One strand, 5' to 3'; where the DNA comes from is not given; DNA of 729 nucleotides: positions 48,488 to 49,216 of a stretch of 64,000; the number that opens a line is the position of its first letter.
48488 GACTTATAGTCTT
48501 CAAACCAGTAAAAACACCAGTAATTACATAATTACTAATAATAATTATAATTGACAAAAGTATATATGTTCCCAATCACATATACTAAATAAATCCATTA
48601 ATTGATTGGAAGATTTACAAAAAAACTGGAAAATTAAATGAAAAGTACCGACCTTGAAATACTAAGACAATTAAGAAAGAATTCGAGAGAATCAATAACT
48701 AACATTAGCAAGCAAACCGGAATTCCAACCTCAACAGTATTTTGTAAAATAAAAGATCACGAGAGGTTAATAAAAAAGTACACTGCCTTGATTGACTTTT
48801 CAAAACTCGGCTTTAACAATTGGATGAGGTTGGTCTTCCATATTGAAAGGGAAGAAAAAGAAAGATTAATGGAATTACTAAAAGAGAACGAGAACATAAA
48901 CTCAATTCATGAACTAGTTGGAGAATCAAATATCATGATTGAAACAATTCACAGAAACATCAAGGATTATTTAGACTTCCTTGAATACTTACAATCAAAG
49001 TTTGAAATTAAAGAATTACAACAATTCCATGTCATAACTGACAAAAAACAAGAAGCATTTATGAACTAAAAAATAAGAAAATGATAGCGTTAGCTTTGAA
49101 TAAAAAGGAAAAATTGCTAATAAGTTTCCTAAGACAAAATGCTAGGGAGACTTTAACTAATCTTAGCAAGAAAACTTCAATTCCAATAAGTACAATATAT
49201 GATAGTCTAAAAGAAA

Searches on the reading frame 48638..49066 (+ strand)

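Call 4: search_protein_families(library=pfam, proteins=[window:48638-49066:+], max_evalue=0.1)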
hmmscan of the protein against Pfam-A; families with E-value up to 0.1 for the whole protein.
window:48638-49066:+ (143 aa): 11 families
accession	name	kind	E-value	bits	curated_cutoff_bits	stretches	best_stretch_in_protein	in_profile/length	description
PF13412.12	HTH_24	-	1.1e-07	31.7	21.9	1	3-34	3-34/48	Winged helix-turn-helix DNA-binding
PF13404.12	HTH_AsnC-type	-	1e-05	25.7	27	1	3-34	3-34/42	AsnC-type helix-turn-helix domain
PF09339.16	HTH_IclR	-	0.00049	20.3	22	1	6-35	6-36/52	IclR helix-turn-helix domain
PF01037.27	AsnC_trans_reg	-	0.0061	16.9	25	1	74-120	11-58/73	Lrp/AsnC ligand binding domain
PF05043.19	Mga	-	0.0078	17.2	21.1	1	2-50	15-63/87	Mga helix-turn-helix domain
PF01022.26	HTH_5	-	0.017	15.4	22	1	4-34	3-32/47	Bacterial regulatory protein, arsR family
PF25212.1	HVO_A0114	-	0.021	15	27.6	0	3-28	22-47/84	HVO_A0114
PF06817.19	RVT_thumb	-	0.022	15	27.6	1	47-96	10-60/66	Reverse transcriptase thumb domain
PF13384.12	HTH_23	-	0.078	13.3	24.6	0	7-35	9-35/50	Homeodomain-like domain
PF01691.21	Adeno_E1B_19K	-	0.093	12.7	25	0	36-93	8-67/135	Adenovirus E1B 19K protein / small t-antigen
PF08279.18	HTH_11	-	0.095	13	25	0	7-38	4-36/55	HTH domain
